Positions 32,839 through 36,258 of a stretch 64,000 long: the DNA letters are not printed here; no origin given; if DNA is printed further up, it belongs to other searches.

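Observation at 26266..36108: Translationally coupled 9.8-kb operon of three giant paralogous lipoproteins with no recognisable functional domain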

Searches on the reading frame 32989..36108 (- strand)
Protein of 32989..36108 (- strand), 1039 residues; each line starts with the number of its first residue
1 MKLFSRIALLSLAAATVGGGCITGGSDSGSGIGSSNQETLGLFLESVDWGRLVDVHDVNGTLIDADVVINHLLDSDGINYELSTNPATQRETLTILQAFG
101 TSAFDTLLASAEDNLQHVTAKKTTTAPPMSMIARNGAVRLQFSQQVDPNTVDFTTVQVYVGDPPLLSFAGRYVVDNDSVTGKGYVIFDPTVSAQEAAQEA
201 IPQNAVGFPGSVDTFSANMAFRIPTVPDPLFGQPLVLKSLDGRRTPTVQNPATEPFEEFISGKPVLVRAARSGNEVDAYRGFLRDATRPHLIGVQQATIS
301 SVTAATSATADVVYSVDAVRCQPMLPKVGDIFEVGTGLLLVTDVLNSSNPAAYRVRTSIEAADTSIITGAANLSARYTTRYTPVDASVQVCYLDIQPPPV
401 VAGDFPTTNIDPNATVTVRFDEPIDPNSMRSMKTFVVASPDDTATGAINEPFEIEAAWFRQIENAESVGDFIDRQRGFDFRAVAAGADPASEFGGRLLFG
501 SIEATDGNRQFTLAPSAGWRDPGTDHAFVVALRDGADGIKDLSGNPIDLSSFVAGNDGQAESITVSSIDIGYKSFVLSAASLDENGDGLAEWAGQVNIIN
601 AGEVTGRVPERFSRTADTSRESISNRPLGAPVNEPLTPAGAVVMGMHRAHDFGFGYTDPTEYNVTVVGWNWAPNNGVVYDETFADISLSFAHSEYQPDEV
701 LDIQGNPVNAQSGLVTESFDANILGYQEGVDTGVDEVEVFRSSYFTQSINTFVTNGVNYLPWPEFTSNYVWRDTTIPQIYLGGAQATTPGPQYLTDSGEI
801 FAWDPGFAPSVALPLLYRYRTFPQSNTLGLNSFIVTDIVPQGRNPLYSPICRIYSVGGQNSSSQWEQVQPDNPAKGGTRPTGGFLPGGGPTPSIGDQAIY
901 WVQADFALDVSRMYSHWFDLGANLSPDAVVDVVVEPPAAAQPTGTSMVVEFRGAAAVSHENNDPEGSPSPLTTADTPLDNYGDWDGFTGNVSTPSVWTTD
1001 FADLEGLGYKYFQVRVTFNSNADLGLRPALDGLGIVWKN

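Call 7: search_protein_families(library=pfam, proteins=[window:32989-36108:-], max_evalue=1)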
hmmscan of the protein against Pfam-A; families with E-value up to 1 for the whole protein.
window:32989-36108:- (1039 aa): 2 families
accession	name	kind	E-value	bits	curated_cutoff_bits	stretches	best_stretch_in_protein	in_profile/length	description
PF13205.12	Big_5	-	1.2e-06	29.6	23.6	1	407-443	16-52/105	Bacterial Ig-like domain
PF04234.18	CopC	-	0.1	14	23.3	0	119-154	3-38/92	CopC domain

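Call 8: search_protein_families(library=ncbifam, proteins=[window:32989-36108:-], max_evalue=1)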
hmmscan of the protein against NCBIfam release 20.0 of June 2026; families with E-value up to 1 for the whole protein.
window:32989-36108:- (1039 aa): 0 families

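Call 13: search_solved_structures(query=window:32989-36108:-, max_evalue=1)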
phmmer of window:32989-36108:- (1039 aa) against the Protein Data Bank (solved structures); distinct sequences matched with E-value up to 1: 0.

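Call 15: find_homologous_proteins(query=window:32989-36108:-)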
Query window:32989-36108:- (1039 aa): 75 proteins with E <= 0.001 among 8000 candidates.
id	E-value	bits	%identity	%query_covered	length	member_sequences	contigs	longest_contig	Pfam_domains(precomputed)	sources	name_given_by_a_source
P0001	0.0e+0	2361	100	100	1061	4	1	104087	PF13205.13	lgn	-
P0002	0.0e+0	2127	89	100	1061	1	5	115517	PF13205.13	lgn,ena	-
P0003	0.0e+0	1807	76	100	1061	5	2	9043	PF13205.13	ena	-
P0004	0.0e+0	1797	77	100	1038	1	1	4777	PF13205.13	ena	-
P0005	0.0e+0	1767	74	100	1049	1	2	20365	PF13205.13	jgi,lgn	-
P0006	0.0e+0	1767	74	100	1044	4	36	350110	PF13205.13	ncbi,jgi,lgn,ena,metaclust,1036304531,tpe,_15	jgi:hypothetical protein|metaclust:\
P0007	0.0e+0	1574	67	100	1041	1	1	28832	PF13205.13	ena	-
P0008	0.0e+0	1342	62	98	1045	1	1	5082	PF13205.13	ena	-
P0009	0.0e+0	1339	60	97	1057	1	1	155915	PF13205.13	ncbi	-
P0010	0.0e+0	1316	59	97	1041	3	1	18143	PF13205.13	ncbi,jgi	ncbi:MAG: hypothetical protein ACYTEP_11620 [Planctomycetota bacterium]|jgi:hypothetical protein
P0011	0.0e+0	1314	60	98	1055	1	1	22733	PF13205.13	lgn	-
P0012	0.0e+0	1308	60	98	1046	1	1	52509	PF13205.13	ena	-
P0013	0.0e+0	1305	58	100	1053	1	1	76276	-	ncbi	ncbi:MAG: hypothetical protein QM477_02285 [Planctomycetota bacterium]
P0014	0.0e+0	1302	58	100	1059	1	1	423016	PF13205.13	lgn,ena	-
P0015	0.0e+0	1296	59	100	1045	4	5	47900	PF13205.13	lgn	-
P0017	0.0e+0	1268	56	100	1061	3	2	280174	PF13205.13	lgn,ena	-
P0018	0.0e+0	1268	57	100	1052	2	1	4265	PF13205.13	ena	-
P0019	0.0e+0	1260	56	100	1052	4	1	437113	PF13205.13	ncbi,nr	ncbi:MAG: hypothetical protein O3A50_02510 [Planctomycetota bacterium]|nr:hypothetical protein [Plan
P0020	0.0e+0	1251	57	98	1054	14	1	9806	PF13205.13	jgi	jgi:hypothetical protein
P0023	0.0e+0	1118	54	96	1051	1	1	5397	PF13205.13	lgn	-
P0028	0.0e+0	1052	50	100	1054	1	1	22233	PF13205.13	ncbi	-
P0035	2.3e-297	1008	50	96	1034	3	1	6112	PF13205.13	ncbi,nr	ncbi:MAG: hypothetical protein O3A20_07510 [Planctomycetota bacterium]|nr:hypothetical protein [Plan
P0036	4.9e-297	1007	51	96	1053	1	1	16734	PF13205.13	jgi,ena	-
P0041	3.3e-292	991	50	97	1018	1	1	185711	PF13205.13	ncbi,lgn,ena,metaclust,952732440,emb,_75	metaclust:\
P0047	3.3e-244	832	43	100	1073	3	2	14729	PF13205.13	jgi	jgi:hypothetical protein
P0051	3.2e-210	719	41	96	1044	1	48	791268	PF13205.13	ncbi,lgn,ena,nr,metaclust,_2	ncbi:MAG: hypothetical protein CMJ94_09860 [Planctomycetes bacterium]|nr:hypothetical protein [Planc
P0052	3.4e-207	709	41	96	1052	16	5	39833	PF13205.13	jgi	jgi:hypothetical protein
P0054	1.5e-204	700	41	96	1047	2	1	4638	PF13205.13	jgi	jgi:hypothetical protein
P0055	1.5e-199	684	40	97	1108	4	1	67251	PF13205.13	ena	-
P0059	1.0e-186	641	37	99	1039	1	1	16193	PF13205.13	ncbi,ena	ncbi:MAG TPA: hypothetical protein VGC54_08480 [Planctomycetota bacterium]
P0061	1.5e-169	585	36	100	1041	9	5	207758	PF13205.13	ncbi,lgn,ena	-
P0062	1.4e-138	482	39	75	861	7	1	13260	PF13205.13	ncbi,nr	ncbi:MAG TPA: hypothetical protein DDW23_08570, partial [Planctomycetes bacterium]|nr:hypothetical p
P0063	3.0e-93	332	32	83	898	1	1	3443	PF13205.13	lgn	-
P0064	1.1e-89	320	30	97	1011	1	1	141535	-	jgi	jgi:hypothetical protein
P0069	1.1e-59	221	28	96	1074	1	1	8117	PF13205.13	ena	-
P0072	1.6e-53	200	31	41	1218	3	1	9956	-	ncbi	-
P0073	5.3e-46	176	27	95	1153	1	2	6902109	-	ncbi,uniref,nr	ncbi:Ig-like domain-containing protein [Engelhardtia mirabilis]|uniref:SbsA Ig-like domain-containin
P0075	7.0e-14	69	26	49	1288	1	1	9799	-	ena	-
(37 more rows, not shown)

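Call 17: find_encoding_contigs(protein=P0073, flank=10000, max_places=2)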
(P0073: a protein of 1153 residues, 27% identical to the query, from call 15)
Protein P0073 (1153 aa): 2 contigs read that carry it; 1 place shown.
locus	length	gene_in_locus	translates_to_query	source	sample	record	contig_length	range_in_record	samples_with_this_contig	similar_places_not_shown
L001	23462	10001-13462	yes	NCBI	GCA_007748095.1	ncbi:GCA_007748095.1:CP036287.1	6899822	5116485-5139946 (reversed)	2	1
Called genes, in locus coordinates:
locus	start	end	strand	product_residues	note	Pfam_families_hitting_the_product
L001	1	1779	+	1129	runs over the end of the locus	-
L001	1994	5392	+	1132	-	-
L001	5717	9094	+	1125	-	-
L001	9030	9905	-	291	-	-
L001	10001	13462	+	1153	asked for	-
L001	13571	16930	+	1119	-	-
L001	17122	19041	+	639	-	-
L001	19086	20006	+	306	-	PF06750:A24_N_bact, PF01478:Peptidase_A24 (weak)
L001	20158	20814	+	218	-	PF00691:OmpA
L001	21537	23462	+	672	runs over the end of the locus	PF00009:GTP_EFTU, PF01926:MMR_HSR1 (faint), PF22042:EF-G_D2 (weak), PF14492:EFG_III, PF03764:EFG_IV, PF00679:EFG_C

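Call 25: find_encoding_contigs(protein=P0051, flank=10000, max_places=2)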
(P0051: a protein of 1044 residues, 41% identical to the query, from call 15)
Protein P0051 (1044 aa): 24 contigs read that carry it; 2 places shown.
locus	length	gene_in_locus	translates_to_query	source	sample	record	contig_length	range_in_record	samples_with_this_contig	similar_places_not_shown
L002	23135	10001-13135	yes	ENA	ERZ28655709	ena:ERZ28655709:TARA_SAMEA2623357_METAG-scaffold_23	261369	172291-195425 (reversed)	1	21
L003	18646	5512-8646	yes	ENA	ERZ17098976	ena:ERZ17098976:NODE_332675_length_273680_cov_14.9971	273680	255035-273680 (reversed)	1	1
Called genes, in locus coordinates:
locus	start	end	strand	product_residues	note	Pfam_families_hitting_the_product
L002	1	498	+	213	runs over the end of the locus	PF21176:RecR_HhH, PF13662:Toprim_4, PF01751:Toprim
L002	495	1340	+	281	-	PF01416:PseudoU_synth_1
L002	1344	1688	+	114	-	PF02482:Ribosomal_S30AE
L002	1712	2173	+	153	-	PF00359:PTS_EIIA_2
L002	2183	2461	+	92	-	PF00381:PTS-HPr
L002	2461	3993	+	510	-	PF10150:RNase_E_G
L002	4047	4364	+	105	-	PF00829:Ribosomal_L21p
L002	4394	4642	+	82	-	PF01016:Ribosomal_L27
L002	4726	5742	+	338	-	PF01018:GTP1_OBG, PF02421:FeoB_N, PF01926:MMR_HSR1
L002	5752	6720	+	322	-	PF13180:PDZ_2, PF17820:PDZ_6 (weak)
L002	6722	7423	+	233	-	PF03309:Pan_kinase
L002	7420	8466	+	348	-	PF01926:MMR_HSR1, PF02421:FeoB_N (faint)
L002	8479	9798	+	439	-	PF02729:OTCace_N, PF00185:OTCace, PF02748:PyrI_C (weak)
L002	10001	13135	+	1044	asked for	PF13205:Big_5 (faint)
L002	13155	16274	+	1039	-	PF13205:Big_5 (faint)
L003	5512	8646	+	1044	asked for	PF13205:Big_5 (faint)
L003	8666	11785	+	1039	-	PF13205:Big_5 (faint)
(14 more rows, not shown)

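Call 29: find_encoding_contigs(protein=P0064, flank=10000, max_places=1)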
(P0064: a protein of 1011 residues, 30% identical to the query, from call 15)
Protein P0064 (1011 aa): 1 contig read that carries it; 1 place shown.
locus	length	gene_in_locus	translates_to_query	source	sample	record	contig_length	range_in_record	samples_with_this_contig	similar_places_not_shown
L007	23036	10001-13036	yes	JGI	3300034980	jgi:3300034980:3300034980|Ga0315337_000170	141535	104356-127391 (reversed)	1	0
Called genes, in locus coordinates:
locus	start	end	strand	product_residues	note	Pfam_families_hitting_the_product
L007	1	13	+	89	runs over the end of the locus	PF01016:Ribosomal_L27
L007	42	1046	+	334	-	PF01018:GTP1_OBG, PF01926:MMR_HSR1, PF02421:FeoB_N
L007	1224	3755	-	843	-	PF04542:Sigma70_r2, PF08281:Sigma70_r4_2, PF04545:Sigma70_r4, PF02369:Big_1 (faint), PF13620:CarboxypepD_reg (weak)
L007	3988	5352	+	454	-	PF00437:T2SSE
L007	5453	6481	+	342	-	PF00595:PDZ (faint), PF17820:PDZ_6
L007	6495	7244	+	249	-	PF03309:Pan_kinase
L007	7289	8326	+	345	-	PF01926:MMR_HSR1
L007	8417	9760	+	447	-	PF02729:OTCace_N, PF00185:OTCace, PF02748:PyrI_C (weak)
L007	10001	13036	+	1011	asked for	-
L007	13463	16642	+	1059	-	PF13205:Big_5 (faint)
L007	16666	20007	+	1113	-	-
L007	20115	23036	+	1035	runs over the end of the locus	-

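Call 34: predict_structure(alignment_id=A1)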
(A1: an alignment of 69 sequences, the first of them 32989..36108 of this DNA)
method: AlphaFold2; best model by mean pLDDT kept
length: 1039 residues; sequences in the alignment: 69
mean_pLDDT: 89.4   pTM: 0.82
mean pLDDT of the five models: 89.4, 89.2, 88.6, 88.0, 85.6
residues with pLDDT >= 90: 706; 70-90: 290; 50-70: 6; < 50: 37
segments of 3 or more residues with pLDDT < 50: 1-37
pLDDT, mean of each block of 10 residues (from residue 1): 38 38 32 48 95 91 92 91 81 93 94 94 91 96 95 94 91 93 95 85 90 91 91 89 91 87 91 92 90 95 90 94 91 90 93 92 89 94 92 93 88 94 92 94 78 85 91 88 79 88 92 94 79 93 92 91 84 89 87 91 91 94 89 95 96 91 96 95 97 93 91 94 92 92 94 95 96 91 90 85 92 96 94 94 88 96 94 91 90 94 97 95 93 93 94 91 83 90 87 93 96 97 91 93
secondary structure, 60 per line:
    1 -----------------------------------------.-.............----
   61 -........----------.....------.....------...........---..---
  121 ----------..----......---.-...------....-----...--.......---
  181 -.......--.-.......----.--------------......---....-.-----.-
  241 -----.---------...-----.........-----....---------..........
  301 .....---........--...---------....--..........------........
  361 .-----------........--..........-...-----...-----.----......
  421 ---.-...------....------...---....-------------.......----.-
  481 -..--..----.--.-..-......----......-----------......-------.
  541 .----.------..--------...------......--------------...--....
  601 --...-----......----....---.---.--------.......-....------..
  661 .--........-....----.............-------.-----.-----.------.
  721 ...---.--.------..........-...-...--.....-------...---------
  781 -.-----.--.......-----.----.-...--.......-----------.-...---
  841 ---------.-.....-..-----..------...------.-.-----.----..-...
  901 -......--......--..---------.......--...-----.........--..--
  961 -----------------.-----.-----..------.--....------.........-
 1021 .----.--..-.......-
elements in order (helices of 4 or more, strands of 3 or more residues): E44-56 E62-69 E80-84 E91-95 H102-112 E137-142 E157-160 E166-168 E171-177 E182-188 H193-199 E219-224 E256-258 E264-272 H278-281 E291-305 E309-316 E331-334 E337-346 E353-361 E373-380 H383-392 E394-396 E415-420 E435-438 H451-454 H468-474 E500-505 E510-515 E527-532 E563-565 E572-577 E592-594 E597-600 E603-605 E611-616 H621-624 E641-647 H649-652 E664-671 E681-693 E737-746 E752-754 E757-761 E769-771 H791-797 E815-821 E835-837 E852-856 E898-900 E902-907 E910-915 E929-935 E946-954 H1001-1004 E1011-1019 E1032-1038

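Call 56: search_protein_representatives(alignment_id=A1)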
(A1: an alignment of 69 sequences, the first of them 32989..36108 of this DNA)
Query: 69 sequences, 1039 profile positions. Proteins with E-value up to 0.001 (for the whole library): 1191; up to 1e-10: 751; up to 1e-30: 456. The best 150 are listed.
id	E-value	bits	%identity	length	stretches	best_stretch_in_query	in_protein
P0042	0.0e+00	1329.5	-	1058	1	15-1039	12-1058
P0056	0.0e+00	1317.1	-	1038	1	13-1038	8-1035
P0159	0.0e+00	1249.0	-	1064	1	6-1038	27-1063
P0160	0.0e+00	1248.0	-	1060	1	20-1039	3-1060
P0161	0.0e+00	1241.4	-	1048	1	7-1038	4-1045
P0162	0.0e+00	1236.3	-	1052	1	14-1038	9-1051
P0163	0.0e+00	1200.3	-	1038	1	10-1038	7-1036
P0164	0.0e+00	1197.8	-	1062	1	13-1038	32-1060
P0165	0.0e+00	1145.6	-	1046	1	9-1038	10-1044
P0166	0.0e+00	1111.5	-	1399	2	439-1037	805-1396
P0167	0.0e+00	1095.3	-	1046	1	8-1039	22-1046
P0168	0.0e+00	1085.7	-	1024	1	15-1038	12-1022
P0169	0.0e+00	1070.6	-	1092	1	14-1038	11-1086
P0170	1.4e-268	910.1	-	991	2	241-1038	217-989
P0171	1.6e-262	890.0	-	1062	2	490-1038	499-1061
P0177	4.2e-249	845.6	-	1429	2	489-1037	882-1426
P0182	7.0e-244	828.3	-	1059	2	488-1039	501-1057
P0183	2.7e-243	826.4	-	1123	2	490-1038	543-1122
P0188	2.1e-242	823.4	-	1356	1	38-1038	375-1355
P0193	2.3e-240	816.7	-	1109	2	485-1039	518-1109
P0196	2.6e-238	809.9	-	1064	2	489-1039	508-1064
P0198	1.9e-237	807.0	-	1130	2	490-1038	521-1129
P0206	1.2e-233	794.4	-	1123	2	490-1039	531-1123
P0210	2.6e-232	790.0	-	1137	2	485-1038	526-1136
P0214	3.1e-230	783.1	-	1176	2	490-1039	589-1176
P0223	2.4e-226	770.2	-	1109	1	20-1038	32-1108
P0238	1.2e-218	744.7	-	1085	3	14-446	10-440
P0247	2.4e-215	733.9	-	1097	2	488-1037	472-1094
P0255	1.1e-212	725.0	-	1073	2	489-985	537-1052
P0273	1.4e-203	694.9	-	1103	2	482-1039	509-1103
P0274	1.4e-203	694.8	-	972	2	12-441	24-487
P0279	1.0e-202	692.0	-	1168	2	491-1038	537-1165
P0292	1.1e-194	665.5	-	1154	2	488-1039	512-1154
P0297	2.9e-190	650.8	-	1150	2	488-1038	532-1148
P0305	4.1e-188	643.7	-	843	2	488-1039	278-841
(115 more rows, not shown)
